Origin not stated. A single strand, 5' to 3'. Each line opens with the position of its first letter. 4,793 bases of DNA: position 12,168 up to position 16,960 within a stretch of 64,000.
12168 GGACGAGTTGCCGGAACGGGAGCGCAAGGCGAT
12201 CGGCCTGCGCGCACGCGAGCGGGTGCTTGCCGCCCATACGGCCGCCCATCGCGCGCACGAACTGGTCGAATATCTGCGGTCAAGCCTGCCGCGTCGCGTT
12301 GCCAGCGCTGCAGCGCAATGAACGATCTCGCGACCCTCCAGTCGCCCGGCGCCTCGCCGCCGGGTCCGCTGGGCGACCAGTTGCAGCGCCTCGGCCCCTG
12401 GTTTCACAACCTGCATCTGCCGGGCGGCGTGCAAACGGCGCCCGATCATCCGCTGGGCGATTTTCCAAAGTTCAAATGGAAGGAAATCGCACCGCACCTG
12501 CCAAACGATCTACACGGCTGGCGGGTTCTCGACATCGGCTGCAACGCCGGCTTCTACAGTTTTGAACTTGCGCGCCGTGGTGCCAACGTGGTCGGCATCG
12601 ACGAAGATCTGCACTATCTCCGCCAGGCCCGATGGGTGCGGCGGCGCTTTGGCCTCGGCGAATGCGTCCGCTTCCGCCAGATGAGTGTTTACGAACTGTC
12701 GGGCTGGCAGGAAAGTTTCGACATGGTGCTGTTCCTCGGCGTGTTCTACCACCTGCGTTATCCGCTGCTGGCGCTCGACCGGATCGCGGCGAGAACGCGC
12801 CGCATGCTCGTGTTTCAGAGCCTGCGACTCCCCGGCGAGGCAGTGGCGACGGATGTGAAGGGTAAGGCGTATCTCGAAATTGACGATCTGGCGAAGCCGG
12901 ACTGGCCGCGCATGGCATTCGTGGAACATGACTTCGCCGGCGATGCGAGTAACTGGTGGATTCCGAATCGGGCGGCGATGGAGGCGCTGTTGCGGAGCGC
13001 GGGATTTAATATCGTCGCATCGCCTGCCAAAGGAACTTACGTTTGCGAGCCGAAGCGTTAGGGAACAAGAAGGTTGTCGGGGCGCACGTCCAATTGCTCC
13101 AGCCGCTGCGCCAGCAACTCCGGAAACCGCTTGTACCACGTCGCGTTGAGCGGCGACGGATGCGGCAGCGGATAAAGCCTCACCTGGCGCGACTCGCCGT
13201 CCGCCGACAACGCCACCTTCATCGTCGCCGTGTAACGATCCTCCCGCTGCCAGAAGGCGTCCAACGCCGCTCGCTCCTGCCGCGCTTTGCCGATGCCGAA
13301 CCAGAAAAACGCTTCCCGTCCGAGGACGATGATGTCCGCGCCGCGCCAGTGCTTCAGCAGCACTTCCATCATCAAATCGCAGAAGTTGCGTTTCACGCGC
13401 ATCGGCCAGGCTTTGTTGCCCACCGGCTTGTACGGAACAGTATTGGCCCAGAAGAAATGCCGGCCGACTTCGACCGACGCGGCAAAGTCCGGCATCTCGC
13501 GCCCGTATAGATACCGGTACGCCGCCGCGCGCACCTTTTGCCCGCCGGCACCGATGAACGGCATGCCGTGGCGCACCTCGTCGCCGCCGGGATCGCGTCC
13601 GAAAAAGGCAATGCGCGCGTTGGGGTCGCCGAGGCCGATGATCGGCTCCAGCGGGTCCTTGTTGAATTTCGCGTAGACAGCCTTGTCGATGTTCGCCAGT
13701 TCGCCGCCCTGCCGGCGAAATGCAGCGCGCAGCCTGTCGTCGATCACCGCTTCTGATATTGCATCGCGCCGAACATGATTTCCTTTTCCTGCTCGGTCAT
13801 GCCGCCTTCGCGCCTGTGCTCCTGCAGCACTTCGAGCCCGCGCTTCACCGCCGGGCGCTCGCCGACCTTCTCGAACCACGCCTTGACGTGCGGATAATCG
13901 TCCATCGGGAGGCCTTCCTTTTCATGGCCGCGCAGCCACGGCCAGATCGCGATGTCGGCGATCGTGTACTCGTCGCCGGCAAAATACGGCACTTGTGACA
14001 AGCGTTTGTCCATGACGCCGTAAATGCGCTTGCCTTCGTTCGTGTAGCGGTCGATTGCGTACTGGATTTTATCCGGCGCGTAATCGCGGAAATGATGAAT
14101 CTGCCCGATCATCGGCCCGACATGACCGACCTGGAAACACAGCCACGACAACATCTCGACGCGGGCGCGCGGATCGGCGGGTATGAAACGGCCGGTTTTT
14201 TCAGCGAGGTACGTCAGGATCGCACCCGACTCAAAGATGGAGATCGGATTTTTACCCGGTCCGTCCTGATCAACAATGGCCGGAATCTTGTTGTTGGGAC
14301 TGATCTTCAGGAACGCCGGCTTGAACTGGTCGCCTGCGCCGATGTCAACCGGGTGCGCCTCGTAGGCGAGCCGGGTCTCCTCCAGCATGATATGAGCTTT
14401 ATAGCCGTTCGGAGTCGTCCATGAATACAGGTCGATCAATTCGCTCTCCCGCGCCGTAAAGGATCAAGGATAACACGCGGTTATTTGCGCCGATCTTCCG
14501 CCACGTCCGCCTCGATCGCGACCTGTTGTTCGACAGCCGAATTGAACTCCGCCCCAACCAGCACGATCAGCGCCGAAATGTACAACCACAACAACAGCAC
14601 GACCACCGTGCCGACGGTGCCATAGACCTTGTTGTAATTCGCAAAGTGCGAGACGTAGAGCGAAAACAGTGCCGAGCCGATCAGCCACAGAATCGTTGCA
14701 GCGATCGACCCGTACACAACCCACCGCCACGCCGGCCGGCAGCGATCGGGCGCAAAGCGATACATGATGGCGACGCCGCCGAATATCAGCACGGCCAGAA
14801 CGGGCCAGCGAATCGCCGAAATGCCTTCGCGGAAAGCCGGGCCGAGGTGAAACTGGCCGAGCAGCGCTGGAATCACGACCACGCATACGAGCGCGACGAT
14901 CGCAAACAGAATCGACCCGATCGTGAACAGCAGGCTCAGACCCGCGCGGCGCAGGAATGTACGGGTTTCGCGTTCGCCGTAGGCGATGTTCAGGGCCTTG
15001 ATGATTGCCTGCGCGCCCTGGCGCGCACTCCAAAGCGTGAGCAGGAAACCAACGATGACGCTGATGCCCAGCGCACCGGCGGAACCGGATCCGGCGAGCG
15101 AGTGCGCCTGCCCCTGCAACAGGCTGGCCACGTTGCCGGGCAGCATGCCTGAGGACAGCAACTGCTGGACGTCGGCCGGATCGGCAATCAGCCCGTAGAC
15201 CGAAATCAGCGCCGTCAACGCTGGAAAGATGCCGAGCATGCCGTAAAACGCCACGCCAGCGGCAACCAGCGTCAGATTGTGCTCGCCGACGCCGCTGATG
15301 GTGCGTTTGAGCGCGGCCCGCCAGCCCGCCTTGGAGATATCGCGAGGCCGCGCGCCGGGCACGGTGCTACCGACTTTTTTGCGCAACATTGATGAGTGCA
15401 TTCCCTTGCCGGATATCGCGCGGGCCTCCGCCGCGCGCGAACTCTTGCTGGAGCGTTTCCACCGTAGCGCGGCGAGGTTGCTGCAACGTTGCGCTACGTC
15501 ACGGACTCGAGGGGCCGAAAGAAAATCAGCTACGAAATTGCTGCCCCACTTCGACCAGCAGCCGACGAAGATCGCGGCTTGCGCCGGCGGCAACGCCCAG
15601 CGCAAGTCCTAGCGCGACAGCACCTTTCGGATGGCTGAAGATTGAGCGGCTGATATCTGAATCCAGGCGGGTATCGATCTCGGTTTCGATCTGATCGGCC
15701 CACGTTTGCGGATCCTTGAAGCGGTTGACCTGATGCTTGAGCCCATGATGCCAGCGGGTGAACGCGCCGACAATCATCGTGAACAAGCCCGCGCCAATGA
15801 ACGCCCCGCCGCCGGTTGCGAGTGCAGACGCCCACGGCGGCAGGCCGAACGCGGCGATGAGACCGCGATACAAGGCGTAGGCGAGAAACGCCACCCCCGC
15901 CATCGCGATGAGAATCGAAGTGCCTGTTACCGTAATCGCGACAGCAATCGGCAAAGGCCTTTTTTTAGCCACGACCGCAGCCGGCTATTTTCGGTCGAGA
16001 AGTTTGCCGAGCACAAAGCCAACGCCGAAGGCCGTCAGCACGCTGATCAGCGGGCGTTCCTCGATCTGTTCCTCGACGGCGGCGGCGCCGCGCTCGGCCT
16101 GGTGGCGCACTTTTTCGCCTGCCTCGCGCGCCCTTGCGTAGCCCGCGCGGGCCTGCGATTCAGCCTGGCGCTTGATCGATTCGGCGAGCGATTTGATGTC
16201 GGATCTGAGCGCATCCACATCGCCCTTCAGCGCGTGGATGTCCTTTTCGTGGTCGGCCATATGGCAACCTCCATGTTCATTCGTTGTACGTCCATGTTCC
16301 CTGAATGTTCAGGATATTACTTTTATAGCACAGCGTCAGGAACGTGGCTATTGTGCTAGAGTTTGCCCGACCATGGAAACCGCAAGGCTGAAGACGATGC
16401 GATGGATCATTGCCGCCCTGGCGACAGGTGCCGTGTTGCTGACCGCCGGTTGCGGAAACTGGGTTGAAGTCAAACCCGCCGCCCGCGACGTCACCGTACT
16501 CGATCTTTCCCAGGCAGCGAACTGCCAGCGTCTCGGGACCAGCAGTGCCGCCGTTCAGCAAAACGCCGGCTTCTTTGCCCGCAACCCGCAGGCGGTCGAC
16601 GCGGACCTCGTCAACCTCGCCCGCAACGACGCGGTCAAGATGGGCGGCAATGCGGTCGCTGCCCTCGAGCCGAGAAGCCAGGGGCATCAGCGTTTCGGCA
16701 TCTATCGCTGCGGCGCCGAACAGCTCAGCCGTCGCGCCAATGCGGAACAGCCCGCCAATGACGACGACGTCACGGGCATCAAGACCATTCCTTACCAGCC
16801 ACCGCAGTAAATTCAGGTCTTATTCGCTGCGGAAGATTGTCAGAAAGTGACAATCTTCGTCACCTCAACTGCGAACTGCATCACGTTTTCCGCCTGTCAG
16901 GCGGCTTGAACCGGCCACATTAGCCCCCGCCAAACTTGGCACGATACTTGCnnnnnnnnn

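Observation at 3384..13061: Compact translationally coupled operon: UXS-like + epimerases + GT4 + three CgeB-like paralogs + CmoB/DUF1698-like methyltransferase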

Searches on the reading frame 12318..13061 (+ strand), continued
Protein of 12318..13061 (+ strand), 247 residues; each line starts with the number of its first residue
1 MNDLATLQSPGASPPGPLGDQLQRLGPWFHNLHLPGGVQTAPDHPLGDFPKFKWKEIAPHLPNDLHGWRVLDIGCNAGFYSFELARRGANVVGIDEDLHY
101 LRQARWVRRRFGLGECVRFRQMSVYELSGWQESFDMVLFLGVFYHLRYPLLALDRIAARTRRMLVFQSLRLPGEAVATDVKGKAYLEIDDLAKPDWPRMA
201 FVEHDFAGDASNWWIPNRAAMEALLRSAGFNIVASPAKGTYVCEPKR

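Call 93: search_protein_families(library=pfam, proteins=[L038:4962-5630:+, L038:6222-6971:+, L038:7139-8380:+, L038:8403-9338:+, L038:9170-9937:+, L038:9956-10780:+, L038:10777-12003:-, L038:10883-11581:+, L038:11774-12604:+, L038:14014-15690:-], max_evalue=0.001)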
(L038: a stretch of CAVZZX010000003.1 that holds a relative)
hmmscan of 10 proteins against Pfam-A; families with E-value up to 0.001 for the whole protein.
L038:4962-5630:+ (222 aa): 0 families

L038:6222-6971:+ (249 aa): 0 families

L038:7139-8380:+ (413 aa): 1 family
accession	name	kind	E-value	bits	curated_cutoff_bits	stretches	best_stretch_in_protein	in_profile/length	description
PF01658.22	Inos-1-P_synth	-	1.3e-33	115.8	27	1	221-329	1-107/107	Myo-inositol-1-phosphate synthase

L038:8403-9338:+ (311 aa): 0 families

L038:9170-9937:+ (255 aa): 1 family
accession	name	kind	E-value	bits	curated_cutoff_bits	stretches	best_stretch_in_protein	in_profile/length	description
PF00300.27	His_Phos_1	-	8.6e-47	159.8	21.7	1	57-247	1-193/194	Histidine phosphatase superfamily (branch 1)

L038:9956-10780:+ (274 aa): 9 families
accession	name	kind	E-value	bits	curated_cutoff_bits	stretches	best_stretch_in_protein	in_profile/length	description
PF08003.17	Methyltransf_9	-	4e-12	46.2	23.8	1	49-174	101-227/315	Protein of unknown function (DUF1698)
PF13649.12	Methyltransf_25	-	4.8e-12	46.8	27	1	69-147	2-80/97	Methyltransferase domain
PF08241.18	Methyltransf_11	-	5.5e-10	40.2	21.2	1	69-147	1-76/95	Methyltransferase domain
PF08242.18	Methyltransf_12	-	1.8e-09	38.7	30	1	69-161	1-91/98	Methyltransferase domain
PF13847.12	Methyltransf_31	-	3.8e-09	36.8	27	1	67-151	6-94/145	Methyltransferase domain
PF13489.12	Methyltransf_23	-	1.7e-07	31.5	27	1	55-194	13-132/164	Methyltransferase domain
PF12847.13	Methyltransf_18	-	0.00039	20.9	27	1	67-140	17-91/151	Methyltransferase domain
PF05175.20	MTS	-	0.00047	20.3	23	1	57-136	25-103/170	Methyltransferase small domain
PF03848.20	TehB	-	0.0005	20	20.4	1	67-145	33-109/193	Tellurite resistance protein TehB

L038:10777-12003:- (408 aa): 0 families

L038:10883-11581:+ (232 aa): 0 families

L038:11774-12604:+ (276 aa): 7 families
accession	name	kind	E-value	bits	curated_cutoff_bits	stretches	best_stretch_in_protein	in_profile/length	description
PF08241.18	Methyltransf_11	-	1.7e-19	70.7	21.2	1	104-195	1-94/95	Methyltransferase domain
PF13649.12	Methyltransf_25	-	2.3e-16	60.7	27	1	103-192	1-97/97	Methyltransferase domain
PF13489.12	Methyltransf_23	-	1.3e-10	41.6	27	1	97-236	20-156/164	Methyltransferase domain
PF08242.18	Methyltransf_12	-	3e-09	37.9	30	1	104-194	1-98/98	Methyltransferase domain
PF02353.26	CMAS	-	1.8e-06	27.9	27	1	88-199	51-167/273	Mycolic acid cyclopropane synthetase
PF13847.12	Methyltransf_31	-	5.8e-06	26.5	27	1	99-198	3-111/145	Methyltransferase domain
PF01209.24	Ubie_methyltran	-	9.8e-05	22.2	20.1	1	98-195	46-150/233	ubiE/COQ5 methyltransferase family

L038:14014-15690:- (558 aa): 2 families
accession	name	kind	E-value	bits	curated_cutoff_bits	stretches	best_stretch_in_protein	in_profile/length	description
PF17956.6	NAPRTase_C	-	6.5e-09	36.7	23.3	1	483-541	52-110/111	Nicotinate phosphoribosyltransferase C-terminal domain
PF00857.26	Isochorismatase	-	1.1e-05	26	27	1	330-363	121-154/175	Isochorismatase domain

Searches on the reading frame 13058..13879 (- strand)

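Call 9: search_protein_families(library=pfam, proteins=[window:13058-13879:-], max_evalue=0.001)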
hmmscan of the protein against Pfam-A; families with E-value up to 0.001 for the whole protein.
window:13058-13879:- (273 aa): 1 family
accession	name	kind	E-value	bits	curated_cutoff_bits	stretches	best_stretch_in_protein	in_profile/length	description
PF03167.25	UDG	-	3.3e-16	60.1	24.3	1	82-263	2-140/141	Uracil DNA glycosylase superfamily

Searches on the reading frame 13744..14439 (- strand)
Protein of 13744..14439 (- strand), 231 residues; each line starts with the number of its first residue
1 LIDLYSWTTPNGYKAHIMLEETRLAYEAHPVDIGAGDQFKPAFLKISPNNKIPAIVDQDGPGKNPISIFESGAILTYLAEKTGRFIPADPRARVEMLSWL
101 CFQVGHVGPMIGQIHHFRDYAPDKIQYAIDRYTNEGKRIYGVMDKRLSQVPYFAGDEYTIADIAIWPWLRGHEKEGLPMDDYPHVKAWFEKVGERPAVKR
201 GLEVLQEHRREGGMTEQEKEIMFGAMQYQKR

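Call 9: search_protein_families(library=pfam, proteins=[window:13744-14439:-], max_evalue=0.001)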
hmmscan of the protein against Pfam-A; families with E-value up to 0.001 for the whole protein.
window:13744-14439:- (231 aa): 6 families
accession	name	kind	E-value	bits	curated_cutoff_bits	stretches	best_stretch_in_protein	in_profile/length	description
PF02798.26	GST_N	-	6.6e-14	52.4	20.9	1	3-80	4-76/76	Glutathione S-transferase, N-terminal domain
PF00043.30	GST_C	-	6.2e-12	46.1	20.7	1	134-196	29-93/93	Glutathione S-transferase, C-terminal domain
PF13409.12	GST_N_2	-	1.8e-11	44.9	25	1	10-80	3-69/70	Glutathione S-transferase, N-terminal domain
PF13417.12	GST_N_3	-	8.1e-11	42.6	22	1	4-82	1-71/75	Glutathione S-transferase, N-terminal domain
PF13410.11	GST_C_2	-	2.2e-10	40.9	24.9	1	127-190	2-68/69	Glutathione S-transferase, C-terminal domain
PF14497.11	GST_C_3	-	5.5e-09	36.6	21.6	1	131-200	26-99/104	Glutathione S-transferase, C-terminal domain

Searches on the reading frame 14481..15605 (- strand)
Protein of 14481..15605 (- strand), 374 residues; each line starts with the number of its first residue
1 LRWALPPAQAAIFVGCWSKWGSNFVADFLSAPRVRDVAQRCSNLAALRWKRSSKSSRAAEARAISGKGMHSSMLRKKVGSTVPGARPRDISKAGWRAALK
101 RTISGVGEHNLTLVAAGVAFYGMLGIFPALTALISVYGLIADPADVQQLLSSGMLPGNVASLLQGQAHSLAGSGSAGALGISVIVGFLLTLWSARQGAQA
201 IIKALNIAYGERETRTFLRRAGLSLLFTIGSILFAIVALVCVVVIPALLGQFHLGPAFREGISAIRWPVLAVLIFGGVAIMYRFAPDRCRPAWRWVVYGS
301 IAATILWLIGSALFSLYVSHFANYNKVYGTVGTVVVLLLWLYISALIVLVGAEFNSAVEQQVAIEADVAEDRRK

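Call 9: search_protein_families(library=pfam, proteins=[window:14481-15605:-], max_evalue=0.001)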
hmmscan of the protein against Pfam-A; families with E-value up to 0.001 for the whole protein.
window:14481-15605:- (374 aa): 1 family
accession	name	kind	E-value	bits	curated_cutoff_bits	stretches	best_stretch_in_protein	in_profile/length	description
PF03631.20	Virul_fac_BrkB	-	3.5e-66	223.9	33.7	1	108-361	2-258/259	Virulence factor BrkB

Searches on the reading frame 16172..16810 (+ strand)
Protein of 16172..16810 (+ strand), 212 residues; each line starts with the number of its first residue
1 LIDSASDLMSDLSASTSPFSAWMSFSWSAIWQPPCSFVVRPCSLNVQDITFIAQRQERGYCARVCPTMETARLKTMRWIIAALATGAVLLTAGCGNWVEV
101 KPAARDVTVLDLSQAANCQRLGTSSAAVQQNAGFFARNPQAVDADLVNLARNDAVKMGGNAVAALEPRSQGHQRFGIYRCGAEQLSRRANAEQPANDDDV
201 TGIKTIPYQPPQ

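Call 9: search_protein_families(library=pfam, proteins=[window:16172-16810:+], max_evalue=0.001)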
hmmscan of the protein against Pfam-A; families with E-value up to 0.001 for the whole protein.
window:16172-16810:+ (212 aa): 1 family
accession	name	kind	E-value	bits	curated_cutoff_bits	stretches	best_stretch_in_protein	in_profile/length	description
PF13698.11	DUF4156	-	7.2e-13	49.2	28.9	1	99-180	2-90/90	Domain of unknown function (DUF4156)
